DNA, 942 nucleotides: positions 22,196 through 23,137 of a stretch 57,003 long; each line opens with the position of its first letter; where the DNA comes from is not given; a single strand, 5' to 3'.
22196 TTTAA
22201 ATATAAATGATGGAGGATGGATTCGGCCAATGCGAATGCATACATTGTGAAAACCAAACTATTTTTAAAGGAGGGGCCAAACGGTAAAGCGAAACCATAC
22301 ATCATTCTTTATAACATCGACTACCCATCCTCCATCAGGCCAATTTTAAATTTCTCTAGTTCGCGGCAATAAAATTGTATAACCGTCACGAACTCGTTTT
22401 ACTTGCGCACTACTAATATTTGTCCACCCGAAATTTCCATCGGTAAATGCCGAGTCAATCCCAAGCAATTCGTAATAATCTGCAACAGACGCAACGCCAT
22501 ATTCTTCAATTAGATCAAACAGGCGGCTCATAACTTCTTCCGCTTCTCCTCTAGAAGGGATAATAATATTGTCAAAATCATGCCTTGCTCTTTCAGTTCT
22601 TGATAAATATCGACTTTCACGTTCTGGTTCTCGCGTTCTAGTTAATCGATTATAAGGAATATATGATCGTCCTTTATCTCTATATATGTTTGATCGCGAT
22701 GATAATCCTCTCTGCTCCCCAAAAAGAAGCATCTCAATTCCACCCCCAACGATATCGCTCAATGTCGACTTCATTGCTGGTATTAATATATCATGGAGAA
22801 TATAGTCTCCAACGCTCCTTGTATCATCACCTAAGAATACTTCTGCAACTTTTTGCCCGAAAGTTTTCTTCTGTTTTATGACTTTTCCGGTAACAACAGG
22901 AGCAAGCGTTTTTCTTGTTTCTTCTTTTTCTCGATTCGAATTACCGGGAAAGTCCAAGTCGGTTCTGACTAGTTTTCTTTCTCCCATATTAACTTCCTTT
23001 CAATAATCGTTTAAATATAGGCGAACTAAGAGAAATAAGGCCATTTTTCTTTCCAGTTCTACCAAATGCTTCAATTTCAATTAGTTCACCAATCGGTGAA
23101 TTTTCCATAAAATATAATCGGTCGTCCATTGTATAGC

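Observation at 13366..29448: A ~29-nt promoter-like block is repeated at least 11 times with a conservation pattern that does not fit a plain sigma-A promoter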

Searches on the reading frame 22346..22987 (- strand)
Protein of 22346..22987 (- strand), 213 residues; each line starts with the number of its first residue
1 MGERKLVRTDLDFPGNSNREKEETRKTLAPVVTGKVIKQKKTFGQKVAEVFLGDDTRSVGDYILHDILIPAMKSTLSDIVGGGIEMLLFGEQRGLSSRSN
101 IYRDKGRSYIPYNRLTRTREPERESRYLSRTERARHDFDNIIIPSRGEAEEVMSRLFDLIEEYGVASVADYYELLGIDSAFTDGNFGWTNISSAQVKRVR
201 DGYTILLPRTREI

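Call 11: search_protein_families(library=phrogs, proteins=[window:22346-22987:-], max_evalue=0.001)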
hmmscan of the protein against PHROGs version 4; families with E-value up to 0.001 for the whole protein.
window:22346-22987:- (213 aa): 2 families
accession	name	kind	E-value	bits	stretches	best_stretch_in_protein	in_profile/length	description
phrog_4079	-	unknown function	2.3e-60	205.7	1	12-213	3-213/214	-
phrog_11871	-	unknown function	0.00072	20.9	0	101-181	30-110/117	-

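Call 93: search_protein_families(library=pfam, proteins=[window:22346-22987:-], max_evalue=0.01)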
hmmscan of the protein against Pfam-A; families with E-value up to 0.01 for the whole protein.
window:22346-22987:- (213 aa): 0 families
